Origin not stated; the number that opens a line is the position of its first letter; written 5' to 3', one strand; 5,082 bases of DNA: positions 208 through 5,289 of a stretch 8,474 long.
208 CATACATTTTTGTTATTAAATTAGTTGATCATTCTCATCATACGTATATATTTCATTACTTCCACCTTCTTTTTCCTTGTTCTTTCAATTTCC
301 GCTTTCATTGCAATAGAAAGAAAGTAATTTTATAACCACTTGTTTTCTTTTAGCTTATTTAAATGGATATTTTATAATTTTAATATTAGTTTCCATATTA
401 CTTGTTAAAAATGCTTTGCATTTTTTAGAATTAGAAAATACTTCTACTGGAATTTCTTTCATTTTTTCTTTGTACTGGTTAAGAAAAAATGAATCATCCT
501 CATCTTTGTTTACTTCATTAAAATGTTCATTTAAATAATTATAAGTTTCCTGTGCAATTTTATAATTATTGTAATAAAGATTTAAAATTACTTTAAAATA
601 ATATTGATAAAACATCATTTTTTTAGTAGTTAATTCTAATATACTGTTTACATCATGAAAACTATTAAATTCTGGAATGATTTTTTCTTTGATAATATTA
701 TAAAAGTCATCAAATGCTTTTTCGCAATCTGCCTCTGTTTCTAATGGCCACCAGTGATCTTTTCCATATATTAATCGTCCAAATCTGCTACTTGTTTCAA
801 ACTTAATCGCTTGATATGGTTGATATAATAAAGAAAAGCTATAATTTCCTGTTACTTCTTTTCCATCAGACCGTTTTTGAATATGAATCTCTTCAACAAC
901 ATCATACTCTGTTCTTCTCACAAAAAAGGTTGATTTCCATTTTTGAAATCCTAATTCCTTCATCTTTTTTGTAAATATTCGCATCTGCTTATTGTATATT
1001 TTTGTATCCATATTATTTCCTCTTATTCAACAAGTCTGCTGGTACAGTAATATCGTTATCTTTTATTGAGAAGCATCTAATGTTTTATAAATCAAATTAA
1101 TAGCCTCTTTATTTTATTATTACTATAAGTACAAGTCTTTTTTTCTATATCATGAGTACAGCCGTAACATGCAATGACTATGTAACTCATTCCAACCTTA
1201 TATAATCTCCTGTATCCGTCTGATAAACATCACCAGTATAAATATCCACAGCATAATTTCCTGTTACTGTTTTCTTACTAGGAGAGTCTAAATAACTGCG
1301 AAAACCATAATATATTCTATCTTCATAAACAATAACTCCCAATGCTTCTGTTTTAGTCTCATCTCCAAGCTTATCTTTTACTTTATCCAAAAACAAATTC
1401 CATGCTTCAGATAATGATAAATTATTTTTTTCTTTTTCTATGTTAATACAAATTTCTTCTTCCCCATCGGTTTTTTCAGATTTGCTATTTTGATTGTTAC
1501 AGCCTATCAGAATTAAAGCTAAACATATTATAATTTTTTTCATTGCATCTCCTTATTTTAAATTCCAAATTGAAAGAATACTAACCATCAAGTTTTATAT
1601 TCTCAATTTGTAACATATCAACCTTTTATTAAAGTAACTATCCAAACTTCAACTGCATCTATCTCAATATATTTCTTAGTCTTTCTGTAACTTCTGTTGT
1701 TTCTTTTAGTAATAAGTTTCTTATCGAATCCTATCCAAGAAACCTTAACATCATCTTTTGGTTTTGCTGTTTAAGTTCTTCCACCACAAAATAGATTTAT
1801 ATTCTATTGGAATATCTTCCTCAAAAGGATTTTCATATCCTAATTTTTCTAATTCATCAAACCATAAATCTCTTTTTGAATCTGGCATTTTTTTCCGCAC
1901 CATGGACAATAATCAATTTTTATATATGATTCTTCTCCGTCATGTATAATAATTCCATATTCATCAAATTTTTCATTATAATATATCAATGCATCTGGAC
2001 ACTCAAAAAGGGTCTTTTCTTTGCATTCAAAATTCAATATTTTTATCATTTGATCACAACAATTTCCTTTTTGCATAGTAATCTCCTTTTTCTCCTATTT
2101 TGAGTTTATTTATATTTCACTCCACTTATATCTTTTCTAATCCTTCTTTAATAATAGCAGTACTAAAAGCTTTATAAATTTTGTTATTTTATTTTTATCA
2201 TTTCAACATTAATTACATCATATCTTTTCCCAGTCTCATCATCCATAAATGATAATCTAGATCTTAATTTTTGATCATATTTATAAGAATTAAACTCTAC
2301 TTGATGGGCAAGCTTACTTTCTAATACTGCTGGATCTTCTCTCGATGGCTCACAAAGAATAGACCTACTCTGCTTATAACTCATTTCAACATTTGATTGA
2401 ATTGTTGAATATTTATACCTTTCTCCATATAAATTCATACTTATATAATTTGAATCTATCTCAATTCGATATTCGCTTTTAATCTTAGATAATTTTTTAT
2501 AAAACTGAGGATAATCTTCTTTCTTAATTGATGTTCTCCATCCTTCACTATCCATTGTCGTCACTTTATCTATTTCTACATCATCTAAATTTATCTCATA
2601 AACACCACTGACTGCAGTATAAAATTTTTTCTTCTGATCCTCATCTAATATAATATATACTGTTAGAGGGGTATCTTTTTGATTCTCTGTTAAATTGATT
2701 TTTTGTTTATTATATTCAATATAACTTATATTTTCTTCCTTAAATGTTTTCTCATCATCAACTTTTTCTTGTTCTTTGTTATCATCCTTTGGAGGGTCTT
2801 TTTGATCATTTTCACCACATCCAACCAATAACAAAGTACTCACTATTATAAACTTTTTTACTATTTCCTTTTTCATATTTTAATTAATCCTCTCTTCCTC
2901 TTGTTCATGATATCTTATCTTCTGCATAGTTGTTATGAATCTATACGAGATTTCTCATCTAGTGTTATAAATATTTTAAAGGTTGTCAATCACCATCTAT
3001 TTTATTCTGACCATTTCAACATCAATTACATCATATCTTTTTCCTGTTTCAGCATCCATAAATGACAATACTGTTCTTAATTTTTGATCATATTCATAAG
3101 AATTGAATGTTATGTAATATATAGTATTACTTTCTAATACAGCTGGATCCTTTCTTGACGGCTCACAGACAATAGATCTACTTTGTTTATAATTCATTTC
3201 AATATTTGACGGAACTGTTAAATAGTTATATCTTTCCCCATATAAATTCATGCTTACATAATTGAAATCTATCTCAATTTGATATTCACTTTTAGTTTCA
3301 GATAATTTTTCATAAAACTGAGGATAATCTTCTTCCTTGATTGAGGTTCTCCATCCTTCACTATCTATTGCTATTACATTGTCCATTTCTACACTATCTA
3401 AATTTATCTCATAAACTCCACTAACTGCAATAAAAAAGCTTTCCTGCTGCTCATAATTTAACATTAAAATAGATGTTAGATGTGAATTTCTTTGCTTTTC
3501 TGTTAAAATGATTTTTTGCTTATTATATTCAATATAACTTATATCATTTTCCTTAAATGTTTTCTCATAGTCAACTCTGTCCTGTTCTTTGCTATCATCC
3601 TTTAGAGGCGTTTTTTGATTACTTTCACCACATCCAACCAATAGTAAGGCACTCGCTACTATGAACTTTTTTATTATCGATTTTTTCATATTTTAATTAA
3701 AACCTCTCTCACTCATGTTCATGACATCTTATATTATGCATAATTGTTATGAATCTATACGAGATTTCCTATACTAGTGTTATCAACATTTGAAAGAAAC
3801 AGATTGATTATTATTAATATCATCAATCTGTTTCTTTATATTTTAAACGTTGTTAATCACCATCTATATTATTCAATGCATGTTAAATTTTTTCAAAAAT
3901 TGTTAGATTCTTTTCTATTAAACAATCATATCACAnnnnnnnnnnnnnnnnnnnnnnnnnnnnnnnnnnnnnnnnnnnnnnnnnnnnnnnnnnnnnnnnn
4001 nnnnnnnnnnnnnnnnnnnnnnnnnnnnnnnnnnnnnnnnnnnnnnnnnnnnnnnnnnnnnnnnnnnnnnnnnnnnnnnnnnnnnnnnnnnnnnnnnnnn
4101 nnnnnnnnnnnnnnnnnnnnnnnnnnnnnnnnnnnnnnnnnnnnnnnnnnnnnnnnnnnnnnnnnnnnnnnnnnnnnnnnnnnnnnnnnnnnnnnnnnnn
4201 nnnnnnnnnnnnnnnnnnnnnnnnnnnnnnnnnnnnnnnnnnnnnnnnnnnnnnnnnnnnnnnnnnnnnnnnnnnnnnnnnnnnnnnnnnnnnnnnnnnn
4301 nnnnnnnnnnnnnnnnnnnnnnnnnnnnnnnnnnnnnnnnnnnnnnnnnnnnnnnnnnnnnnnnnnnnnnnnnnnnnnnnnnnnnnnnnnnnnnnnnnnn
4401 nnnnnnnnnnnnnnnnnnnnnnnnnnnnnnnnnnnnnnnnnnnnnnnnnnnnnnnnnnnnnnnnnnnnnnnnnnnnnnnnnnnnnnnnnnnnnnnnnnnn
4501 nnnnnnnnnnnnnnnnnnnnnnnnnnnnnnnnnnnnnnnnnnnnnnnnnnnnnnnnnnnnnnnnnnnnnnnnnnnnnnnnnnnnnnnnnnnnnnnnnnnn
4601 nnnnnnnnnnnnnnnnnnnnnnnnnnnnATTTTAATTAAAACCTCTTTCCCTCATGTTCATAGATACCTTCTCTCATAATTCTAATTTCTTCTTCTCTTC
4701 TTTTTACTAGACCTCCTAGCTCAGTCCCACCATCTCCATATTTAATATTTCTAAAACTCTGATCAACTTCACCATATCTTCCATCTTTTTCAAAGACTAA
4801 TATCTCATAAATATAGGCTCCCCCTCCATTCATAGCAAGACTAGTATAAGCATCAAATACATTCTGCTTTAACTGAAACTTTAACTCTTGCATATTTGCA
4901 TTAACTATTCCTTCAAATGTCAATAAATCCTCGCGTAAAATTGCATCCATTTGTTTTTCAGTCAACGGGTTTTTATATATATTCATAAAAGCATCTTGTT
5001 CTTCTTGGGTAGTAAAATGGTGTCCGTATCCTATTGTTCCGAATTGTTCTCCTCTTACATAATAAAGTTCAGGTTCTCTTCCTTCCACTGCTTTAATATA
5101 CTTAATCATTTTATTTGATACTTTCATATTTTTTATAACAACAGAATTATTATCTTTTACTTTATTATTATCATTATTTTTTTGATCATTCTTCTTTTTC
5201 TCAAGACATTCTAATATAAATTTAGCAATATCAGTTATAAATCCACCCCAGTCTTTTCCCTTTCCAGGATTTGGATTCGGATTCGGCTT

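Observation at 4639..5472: Rhs C-terminal tip is a GH24 lysozyme-like domain behind a ~115-aa helical and low-complexity linker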

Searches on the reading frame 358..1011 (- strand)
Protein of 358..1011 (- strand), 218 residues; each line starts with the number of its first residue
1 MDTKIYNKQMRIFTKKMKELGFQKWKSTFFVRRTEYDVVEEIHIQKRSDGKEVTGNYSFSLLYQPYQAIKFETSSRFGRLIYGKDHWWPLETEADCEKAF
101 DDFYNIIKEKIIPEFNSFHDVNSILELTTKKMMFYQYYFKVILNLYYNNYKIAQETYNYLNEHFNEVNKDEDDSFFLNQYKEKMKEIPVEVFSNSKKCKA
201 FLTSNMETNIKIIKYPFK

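Call 4: search_protein_families(library=pfam, proteins=[window:358-1011:-], max_evalue=1)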
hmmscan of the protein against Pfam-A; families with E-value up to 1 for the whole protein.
window:358-1011:- (218 aa): 2 families
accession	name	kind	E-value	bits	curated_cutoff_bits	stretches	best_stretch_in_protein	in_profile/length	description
PF14137.11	DUF4304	-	7.7e-09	36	23.2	1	14-116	2-114/115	Domain of unknown function (DUF4304)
PF09059.15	TyeA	-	0.18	12.4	21.1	1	171-202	34-65/81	TyeA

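Call 5: search_protein_families(library=ncbifam, proteins=[window:358-1011:-], max_evalue=1)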
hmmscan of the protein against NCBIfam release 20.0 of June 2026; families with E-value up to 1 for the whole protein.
window:358-1011:- (218 aa): 0 families

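Call 15: find_encoding_contigs(protein=window:358-1011:-, flank=10000, max_places=6)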
Protein window:358-1011:- (218 aa): no gene with exactly this product is on record in the collection.

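Call 38: search_protein_families(library=phrogs, proteins=[window:358-1011:-], max_evalue=0.01)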
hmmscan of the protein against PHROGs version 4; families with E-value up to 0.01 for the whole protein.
window:358-1011:- (218 aa): 0 families

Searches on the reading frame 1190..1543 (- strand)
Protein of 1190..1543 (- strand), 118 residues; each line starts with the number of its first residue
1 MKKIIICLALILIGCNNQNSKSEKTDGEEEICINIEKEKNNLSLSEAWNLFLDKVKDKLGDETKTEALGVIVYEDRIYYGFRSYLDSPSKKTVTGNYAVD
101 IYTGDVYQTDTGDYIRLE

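Call 4: search_protein_families(library=pfam, proteins=[window:1190-1543:-], max_evalue=1)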
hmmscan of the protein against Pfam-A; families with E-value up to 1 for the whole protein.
window:1190-1543:- (118 aa): 2 families
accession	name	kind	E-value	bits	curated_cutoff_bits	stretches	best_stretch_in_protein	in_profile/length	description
PF14466.11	PLCC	-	0.022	14.8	24.2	1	1-34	8-41/153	PLAT/LH2 and C2-like Ca2+-binding lipoprotein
PF01606.22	Arteri_env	-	0.054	13.8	27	1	4-51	9-55/202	Arterivirus envelope protein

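Call 5: search_protein_families(library=ncbifam, proteins=[window:1190-1543:-], max_evalue=1)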
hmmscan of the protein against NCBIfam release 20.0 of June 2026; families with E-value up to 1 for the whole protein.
window:1190-1543:- (118 aa): 8 families
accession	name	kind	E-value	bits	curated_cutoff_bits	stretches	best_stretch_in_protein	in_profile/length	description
NF041428.1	TrsH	subfamily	0.0023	18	150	1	1-42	1-45/149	TrsH/TraH family protein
NF046038.1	NGK_0946_fam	subfamily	0.0028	18.1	45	1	1-47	1-45/102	NGK_0946 family protein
NF053779.1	BT3442_fam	equivalog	0.011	14.5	940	1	3-40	6-43/563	BT3442 family protein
NF052322.1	FimD_tip_adhes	equivalog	0.022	13.5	170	1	5-77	12-77/664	fimbrial tip adhesin FimD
TIGR02722.1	lp_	equivalog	0.071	13.1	110.55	1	3-36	5-40/189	penicillin-binding protein activator LpoB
TIGR03300.1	assembly_YfgL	equivalog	0.074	11.7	285.2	1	4-64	5-60/377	outer membrane protein assembly factor BamB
NF041406.1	XopAK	subfamily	0.093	12.2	150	1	31-79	124-173/173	XopAK family type III secretion system effector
NF038040.1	phero_PhrK_fam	equivalog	0.28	11.5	35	1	1-11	1-11/40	PhrK family phosphatase-inhibitory pheromone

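Call 38: search_protein_families(library=phrogs, proteins=[window:1190-1543:-], max_evalue=0.01)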
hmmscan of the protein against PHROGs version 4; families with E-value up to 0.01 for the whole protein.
window:1190-1543:- (118 aa): 0 families

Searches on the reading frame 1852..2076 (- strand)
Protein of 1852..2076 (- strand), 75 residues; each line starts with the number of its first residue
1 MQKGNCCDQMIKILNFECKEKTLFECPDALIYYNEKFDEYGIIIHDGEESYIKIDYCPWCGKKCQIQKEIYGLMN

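Call 4: search_protein_families(library=pfam, proteins=[window:1852-2076:-], max_evalue=1)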
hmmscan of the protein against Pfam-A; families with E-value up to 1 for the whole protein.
window:1852-2076:- (75 aa): 1 family
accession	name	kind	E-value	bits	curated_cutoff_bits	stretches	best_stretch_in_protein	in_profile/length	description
PF22400.1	DUF6980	-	2e-24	86.1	27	1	5-65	2-63/99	Domain of unknown function (DUF6980)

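Call 5: search_protein_families(library=ncbifam, proteins=[window:1852-2076:-], max_evalue=1)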
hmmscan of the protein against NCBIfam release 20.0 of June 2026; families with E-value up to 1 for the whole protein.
window:1852-2076:- (75 aa): 1 family
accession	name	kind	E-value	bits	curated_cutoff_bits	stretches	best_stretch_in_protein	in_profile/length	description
NF038325.1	DISARM_DrmAS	equivalog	0.12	10.2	950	1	46-69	584-607/1165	DISARM system helicase DrmA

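Call 38: search_protein_families(library=phrogs, proteins=[window:1852-2076:-], max_evalue=0.01)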
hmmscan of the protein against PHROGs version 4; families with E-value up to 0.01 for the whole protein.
window:1852-2076:- (75 aa): 2 families
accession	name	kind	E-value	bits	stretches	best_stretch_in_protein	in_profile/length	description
phrog_4030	-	unknown function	0.0011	20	1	36-65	47-78/85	-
phrog_1494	-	unknown function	0.007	16.6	1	7-64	155-209/226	-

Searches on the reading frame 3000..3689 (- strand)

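Call 4: search_protein_families(library=pfam, proteins=[window:3000-3689:-], max_evalue=1)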
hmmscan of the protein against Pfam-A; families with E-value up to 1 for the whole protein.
window:3000-3689:- (230 aa): 4 families
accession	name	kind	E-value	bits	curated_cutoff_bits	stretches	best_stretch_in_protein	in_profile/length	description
PF09845.14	OapC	-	0.014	16.1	23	1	30-112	40-121/133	Origin-associated protein OapC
PF22768.1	SPP1_Dit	-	0.092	13.4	25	1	32-71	25-64/97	Siphovirus-type tail component, C-terminal domain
PF16371.11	MetallophosN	-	0.14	12.8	35.6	0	90-137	27-74/77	N terminal of Calcineurin-like phosphoesterase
PF13627.12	LptM_cons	-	0.71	10.2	27.3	0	10-29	4-20/23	LPS-assembly lipoprotein LptM, conserved region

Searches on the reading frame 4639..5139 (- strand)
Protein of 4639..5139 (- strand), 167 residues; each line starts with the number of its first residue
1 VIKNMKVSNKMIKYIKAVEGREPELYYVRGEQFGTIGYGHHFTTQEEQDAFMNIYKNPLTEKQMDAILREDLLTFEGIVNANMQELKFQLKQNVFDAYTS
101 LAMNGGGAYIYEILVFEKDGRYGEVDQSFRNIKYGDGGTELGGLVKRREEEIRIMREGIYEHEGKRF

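Call 64: search_dna_similar(query=window:4639-5139:-, collection=phages, mode=protein, max_evalue=0.001, max_rows=30)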
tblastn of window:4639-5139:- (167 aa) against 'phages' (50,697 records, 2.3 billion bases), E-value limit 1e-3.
Records with a match: 21; places in all: 21; records where one place covers at least 80% of the query: 11.
Best place of each record, by identity: <60% 21.
By first word of the organism name: Bacillus 9; Caulobacter 4; Rhizobium 2; Chryseobacterium 2; Brevundimonas 2; Vibrio 1; Serratia 1.
By host as written in the record: Bacillus subtilis 4; Bacillus subtilis WB800 2; - 2; Rhizobium gallicum SO14B-4(6) 2; Caulobacter vibrioides CB15 2; Caulobacter crescentus 2; Chryseobacterium indologenes MA9 2; Brevundimonas pondensis LVF1 2; and 3 more.
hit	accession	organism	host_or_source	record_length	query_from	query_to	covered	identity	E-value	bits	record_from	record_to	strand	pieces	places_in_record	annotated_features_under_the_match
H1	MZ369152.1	Vibrio phage BUCT006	Vibrio alginolyticus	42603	5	161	94%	32.7%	3e-4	46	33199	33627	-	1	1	lysozyme | TMhelix containing protein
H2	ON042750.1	Bacillus phage Chedec 11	Bacillus subtilis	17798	4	146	86%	34.2%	7e-8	56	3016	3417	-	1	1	endolysin | hypothetical protein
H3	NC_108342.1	Bacillus phage Chedec 11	Bacillus subtilis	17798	4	146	86%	34.2%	7e-8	56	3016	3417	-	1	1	endolysin | hypothetical protein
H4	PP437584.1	Bacillus phage vB_Bsu_hmny2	Bacillus subtilis WB800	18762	2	146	87%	32.9%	4e-6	51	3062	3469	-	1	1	endolysin | endolysin holin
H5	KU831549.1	Bacillus phage vB_BsuP-Goe1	Bacillus subtilis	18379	2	146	87%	32.9%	5e-6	51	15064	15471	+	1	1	peptidoglycan hydrolase | holin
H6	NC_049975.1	Bacillus phage vB_BsuP-Goe1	Bacillus subtilis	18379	2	146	87%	32.9%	5e-6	51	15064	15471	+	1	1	endolysin | holin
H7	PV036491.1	Bacillus phage vB_Bsu_W1188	Bacillus subtilis WB800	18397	2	146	87%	32.9%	1e-5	50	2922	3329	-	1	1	endolysin | holin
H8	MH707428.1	Bacillus phage BSP11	Bacillus subtilis ATCC 33677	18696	2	146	87%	32.9%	3e-5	49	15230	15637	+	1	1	peptidoglycan hydrolase | holin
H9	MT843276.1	Serratia phage vB_SspS_OS31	Serratia sp. OS31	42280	5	146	85%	33.3%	1e-4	47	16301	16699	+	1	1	lysozyme R | holin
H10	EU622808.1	Bacillus phage Nf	-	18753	2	146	87%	32.2%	6e-5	48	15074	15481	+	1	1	15: peptidoglycan hydrolase | 14: holin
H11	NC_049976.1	Bacillus phage Nf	-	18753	2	146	87%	32.2%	6e-5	48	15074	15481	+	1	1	15: endolysin | 14: holin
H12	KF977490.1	Rhizobium phage vB_RglS_P106B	Rhizobium gallicum SO14B-4(6)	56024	2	107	63%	40.2%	4e-6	51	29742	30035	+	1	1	lysozyme | putative tail fiber assembly-like protein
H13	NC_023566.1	Rhizobium phage vB_RglS_P106B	Rhizobium gallicum SO14B-4(6)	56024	2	107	63%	40.2%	4e-6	51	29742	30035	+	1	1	endolysin | putative tail fiber assembly-like protein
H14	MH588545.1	Caulobacter phage CcrPW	Caulobacter vibrioides CB15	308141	2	108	64%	29.6%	5e-7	54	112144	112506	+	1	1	lysozyme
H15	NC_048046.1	Caulobacter phage CcrPW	Caulobacter vibrioides CB15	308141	2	108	64%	29.6%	5e-7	54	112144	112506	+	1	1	endolysin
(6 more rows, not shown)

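Call 65: get_annotated_region(hit=H10, flank=600)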
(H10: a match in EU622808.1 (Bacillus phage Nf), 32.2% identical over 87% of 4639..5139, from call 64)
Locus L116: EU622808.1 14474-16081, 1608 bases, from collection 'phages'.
description: Bacillus phage Nf, complete genome.
organism: Bacillus phage Nf (NCBI taxid 2992639)
taxonomy: Viruses; Duplodnaviria; Heunggongvirae; Uroviricota; Caudoviricetes; Salasmaviridae; Picovirinae; Beecentumtrevirus; Beecentumtrevirus Nf
host: -; source: -; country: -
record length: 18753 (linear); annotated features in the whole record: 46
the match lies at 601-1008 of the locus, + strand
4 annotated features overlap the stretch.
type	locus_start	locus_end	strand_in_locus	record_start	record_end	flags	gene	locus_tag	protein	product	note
CDS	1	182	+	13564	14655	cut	13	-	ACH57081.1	morphogenesis protein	p13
CDS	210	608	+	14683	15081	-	14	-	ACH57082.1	holin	p14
CDS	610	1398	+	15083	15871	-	15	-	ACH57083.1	peptidoglycan hydrolase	p15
CDS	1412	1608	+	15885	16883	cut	16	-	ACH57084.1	DNA encapsidation ATPase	p16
